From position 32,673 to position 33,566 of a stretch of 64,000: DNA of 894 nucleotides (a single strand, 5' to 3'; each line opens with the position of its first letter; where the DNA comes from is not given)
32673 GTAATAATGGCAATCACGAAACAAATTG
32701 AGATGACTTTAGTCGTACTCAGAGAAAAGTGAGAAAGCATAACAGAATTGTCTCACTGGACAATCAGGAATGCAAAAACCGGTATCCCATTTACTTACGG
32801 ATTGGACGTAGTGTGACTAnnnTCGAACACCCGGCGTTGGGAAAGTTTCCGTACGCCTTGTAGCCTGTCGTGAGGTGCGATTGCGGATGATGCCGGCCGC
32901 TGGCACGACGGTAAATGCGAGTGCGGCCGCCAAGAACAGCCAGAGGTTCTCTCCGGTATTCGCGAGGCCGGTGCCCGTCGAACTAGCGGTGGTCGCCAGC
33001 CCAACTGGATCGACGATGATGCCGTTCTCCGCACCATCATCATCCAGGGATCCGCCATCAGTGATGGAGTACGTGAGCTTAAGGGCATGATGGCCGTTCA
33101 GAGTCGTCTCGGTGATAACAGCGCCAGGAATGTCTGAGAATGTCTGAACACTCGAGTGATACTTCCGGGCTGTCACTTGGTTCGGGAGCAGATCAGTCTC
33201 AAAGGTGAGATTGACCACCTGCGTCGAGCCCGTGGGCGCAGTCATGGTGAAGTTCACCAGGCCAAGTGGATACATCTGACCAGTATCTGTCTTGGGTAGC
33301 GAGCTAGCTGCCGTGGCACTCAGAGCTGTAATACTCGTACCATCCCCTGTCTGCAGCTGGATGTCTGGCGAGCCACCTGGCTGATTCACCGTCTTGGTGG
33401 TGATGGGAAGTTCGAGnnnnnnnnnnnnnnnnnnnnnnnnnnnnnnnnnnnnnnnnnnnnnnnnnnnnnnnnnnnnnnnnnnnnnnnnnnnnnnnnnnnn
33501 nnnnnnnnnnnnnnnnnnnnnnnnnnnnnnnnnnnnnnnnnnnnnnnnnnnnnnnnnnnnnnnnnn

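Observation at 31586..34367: Tandem surface-anchored virginiamycin-B-lyase-like beta-propellers with sortase-type signals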

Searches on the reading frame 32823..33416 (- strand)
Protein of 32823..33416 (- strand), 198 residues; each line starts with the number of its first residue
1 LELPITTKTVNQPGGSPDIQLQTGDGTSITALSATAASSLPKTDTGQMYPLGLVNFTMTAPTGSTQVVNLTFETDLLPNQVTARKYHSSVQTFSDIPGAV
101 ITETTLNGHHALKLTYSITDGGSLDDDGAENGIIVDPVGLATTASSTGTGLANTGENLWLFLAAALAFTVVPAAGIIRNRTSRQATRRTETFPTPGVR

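Call 36: find_homologous_proteins(query=window:32823-33416:-, max_evalue=0.001)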
Query seq(198 aa) (198 aa): 20 proteins with E <= 0.001 among 657 candidates.
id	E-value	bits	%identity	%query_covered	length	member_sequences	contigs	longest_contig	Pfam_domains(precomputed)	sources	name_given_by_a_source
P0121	2.9e-37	146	48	85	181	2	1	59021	-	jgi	jgi:hypothetical protein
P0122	5.7e-33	132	44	82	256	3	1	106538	PF01436.28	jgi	jgi:hypothetical protein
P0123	3.4e-30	123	61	52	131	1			-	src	-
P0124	2.7e-29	120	43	75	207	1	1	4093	-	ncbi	-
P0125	9.2e-28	115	45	85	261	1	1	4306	-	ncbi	-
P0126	9.5e-28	115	45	84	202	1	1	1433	-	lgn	-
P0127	2.8e-27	114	49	71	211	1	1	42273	-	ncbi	-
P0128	4.9e-27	113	45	82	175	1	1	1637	-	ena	-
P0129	2.1e-26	111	45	73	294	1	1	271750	-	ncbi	-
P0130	2.4e-26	111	55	52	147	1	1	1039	-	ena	-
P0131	5.7e-26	109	52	59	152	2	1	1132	-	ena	-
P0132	1.6e-24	105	38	79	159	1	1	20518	-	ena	-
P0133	3.0e-23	101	47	70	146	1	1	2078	-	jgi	jgi:hypothetical protein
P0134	4.3e-22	97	43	74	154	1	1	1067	-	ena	-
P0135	4.4e-21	93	45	72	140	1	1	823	-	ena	-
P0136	5.0e-18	84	50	45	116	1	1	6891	-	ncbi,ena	-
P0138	7.1e-16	76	58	39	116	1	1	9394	-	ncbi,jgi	jgi:hypothetical protein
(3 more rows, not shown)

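Call 39: list_cluster_members(proteins=[P0124, P0125, P0127, P0129, P0136, P0138, P0067, P0001])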
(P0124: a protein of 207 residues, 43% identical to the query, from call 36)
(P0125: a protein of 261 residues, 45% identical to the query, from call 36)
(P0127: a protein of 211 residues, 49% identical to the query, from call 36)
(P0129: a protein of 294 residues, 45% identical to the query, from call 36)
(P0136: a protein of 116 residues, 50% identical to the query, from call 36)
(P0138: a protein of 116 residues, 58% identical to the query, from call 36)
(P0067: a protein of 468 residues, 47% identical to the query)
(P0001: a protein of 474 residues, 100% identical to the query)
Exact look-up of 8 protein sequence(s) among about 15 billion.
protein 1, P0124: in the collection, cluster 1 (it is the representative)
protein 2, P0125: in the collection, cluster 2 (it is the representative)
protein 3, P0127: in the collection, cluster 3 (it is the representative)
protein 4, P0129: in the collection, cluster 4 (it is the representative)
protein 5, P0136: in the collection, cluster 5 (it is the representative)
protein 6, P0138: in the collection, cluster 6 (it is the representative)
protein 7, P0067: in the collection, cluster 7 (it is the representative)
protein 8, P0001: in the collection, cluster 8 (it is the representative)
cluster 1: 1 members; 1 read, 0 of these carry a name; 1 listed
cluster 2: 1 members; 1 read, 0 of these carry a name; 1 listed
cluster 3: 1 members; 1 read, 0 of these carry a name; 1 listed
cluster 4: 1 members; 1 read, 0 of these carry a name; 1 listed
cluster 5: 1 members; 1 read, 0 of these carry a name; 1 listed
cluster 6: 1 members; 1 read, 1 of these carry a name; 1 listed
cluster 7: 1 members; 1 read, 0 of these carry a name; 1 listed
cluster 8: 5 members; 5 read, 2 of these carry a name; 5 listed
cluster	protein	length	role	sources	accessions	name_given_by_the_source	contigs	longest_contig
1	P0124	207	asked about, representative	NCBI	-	-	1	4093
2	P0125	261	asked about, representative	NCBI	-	-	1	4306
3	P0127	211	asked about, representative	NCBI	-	-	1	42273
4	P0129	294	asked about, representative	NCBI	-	-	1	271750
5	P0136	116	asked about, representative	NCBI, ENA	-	-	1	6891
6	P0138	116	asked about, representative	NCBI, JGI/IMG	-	hypothetical protein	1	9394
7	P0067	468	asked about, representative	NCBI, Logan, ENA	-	-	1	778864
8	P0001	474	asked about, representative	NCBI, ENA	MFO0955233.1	MAG: choice-of-anchor U domain-containing protein [Candidatus Saccharibacteria bacterium]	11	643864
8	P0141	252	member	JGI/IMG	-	hypothetical protein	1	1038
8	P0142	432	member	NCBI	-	-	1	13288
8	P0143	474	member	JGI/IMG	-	-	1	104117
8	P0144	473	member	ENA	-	-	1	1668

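Call 40: find_encoding_contigs(protein=P0129, flank=10000, max_places=2)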
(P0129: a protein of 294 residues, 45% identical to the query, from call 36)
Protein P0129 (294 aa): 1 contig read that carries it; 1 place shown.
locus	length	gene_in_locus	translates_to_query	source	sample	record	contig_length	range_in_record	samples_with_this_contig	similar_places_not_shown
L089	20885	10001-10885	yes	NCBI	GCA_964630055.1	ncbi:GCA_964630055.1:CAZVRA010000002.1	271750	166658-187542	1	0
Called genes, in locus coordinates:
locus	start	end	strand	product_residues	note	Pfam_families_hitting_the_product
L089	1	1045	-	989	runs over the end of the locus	PF20464:MmeI_N (weak), PF20473:MmeI_Mtase, PF02384:N6_Mtase, PF07669:Eco57I, PF12950:TaqI_C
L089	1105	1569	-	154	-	-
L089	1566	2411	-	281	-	-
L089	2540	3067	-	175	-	PF04343:DUF488, PF22751:DUF488-N3a (weak)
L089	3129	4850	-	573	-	PF26549:Tricorn_N (faint), PF07676:PD40 (faint)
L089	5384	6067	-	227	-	PF04203:Sortase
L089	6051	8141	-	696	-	-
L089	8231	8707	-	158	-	PF00255:GSHPx, PF00578:AhpC-TSA (faint)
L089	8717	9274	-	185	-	-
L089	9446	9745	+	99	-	PF01436:NHL (weak)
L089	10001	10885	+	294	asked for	-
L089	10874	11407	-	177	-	PF08002:DUF1697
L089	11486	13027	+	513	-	-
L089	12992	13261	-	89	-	-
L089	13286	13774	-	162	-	PF01668:SmpB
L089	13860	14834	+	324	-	-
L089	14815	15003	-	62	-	-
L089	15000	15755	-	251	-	PF02449:Glyco_hydro_42 (weak)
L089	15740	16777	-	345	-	PF02449:Glyco_hydro_42 (faint)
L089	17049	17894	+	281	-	PF00535:Glycos_transf_2, PF13641:Glyco_tranf_2_3, PF13632:Glyco_trans_2_3 (faint)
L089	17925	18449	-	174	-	PF00565:SNase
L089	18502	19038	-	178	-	PF06414:Zeta_toxin (weak), PF00004:AAA (faint), PF08433:KTI12, PF13238:AAA_18 (faint), PF13671:AAA_33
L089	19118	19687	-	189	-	PF02572:CobA_CobO_BtuR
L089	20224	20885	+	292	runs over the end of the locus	PF00119:ATP-synt_A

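Call 41: find_encoding_contigs(protein=P0122, flank=10000, max_places=2)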
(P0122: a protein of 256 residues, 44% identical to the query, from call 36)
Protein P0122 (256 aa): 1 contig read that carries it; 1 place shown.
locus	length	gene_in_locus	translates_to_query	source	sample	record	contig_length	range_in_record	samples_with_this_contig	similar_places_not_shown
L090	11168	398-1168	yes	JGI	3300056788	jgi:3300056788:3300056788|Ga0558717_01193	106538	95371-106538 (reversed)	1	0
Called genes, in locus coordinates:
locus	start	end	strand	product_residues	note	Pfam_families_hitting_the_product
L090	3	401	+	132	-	?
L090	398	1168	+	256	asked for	PF01436:NHL (weak)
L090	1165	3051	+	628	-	PF12768:Rax2 (faint), PF17164:DUF5122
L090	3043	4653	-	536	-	PF00890:FAD_binding_2 (faint), PF00996:GDI (faint), PF01266:DAO (weak), PF03486:HI0933_like (faint), PF13450:NAD_binding_8, PF01593:Amino_oxidase, PF01266:DAO (weak)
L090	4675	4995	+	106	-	-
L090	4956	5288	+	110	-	PF18916:Lycopene_cyc (weak)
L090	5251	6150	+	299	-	PF01040:UbiA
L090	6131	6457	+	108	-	-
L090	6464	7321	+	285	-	-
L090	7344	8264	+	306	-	PF01207:Dus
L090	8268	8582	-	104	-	PF01638:HxlR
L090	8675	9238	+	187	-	PF02525:Flavodoxin_2, PF03358:FMN_red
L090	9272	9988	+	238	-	-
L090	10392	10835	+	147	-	PF04977:DivIC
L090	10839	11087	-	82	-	-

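Call 48: search_protein_families(library=ncbifam, proteins=[L089:5384-6067:-], max_evalue=0.001)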
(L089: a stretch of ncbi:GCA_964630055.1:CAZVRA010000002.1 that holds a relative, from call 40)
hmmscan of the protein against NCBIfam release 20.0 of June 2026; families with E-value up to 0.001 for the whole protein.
L089:5384-6067:- (227 aa): 7 families
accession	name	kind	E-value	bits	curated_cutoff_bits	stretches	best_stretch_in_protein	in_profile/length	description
NF033748.1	class_F_sortase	subfamily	9.9e-31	106.5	166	1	75-225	5-154/155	class F sortase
NF033747.1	class_E_sortase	subfamily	1.9e-12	47.5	160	1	20-225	7-205/211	class E sortase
TIGR03784.1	marine_sortase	equivalog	3e-09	36.8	158.25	1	110-223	72-174/174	class GN sortase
NF058671.1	sortase_SrtD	exception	4.4e-09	36.3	140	1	24-204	5-168/187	class D sortase, LPxTATN-specific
NF033745.1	class_C_sortase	subfamily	4.4e-07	29.9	160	1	120-205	126-205/220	class C sortase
TIGR01076.1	sortase_fam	subfamily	1.2e-06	28.4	39.35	1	122-206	35-113/136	sortase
NF033746.1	class_D_sortase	subfamily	9.6e-06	25.5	165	1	116-205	38-115/135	class D sortase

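Call 51: find_homologous_proteins(query=L089:5384-6067:-, max_evalue=0.00001)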
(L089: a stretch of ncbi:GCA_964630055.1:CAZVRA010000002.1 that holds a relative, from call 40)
Query L089:5384-6067:- (227 aa): 164 proteins with E <= 0.00001 among 346 candidates; the best 120 are listed.
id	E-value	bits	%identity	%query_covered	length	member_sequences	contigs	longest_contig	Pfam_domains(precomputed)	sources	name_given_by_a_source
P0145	1.5e-145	501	100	100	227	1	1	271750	PF04203.19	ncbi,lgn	-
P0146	1.4e-49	187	45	89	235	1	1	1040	PF04203.19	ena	-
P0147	1.9e-48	183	46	95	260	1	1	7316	PF04203.19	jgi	jgi:LPXTG-site transpeptidase (sortase) family protein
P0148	7.0e-48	181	46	89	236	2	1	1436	PF04203.19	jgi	-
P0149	1.1e-46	177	44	91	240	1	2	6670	PF04203.19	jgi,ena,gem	-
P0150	2.2e-45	173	46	77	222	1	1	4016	PF04203.19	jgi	-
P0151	3.8e-45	172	41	90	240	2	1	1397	PF04203.19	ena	-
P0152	4.2e-45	172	49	76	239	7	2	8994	PF04203.19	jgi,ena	jgi:LPXTG-site transpeptidase (sortase) family protein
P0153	4.5e-45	172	45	92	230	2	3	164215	PF04203.19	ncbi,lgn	-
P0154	5.3e-45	172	44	93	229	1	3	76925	PF04203.19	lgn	-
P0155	6.3e-45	172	41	90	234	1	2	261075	PF04203.19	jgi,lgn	jgi:sortase (surface protein transpeptidase)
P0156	1.0e-44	171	43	97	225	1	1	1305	PF04203.19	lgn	-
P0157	1.1e-44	171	43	94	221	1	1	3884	PF04203.19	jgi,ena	-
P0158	2.6e-44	170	48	78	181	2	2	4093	PF04203.19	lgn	-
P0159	3.8e-44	169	42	85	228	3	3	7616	PF04203.19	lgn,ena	-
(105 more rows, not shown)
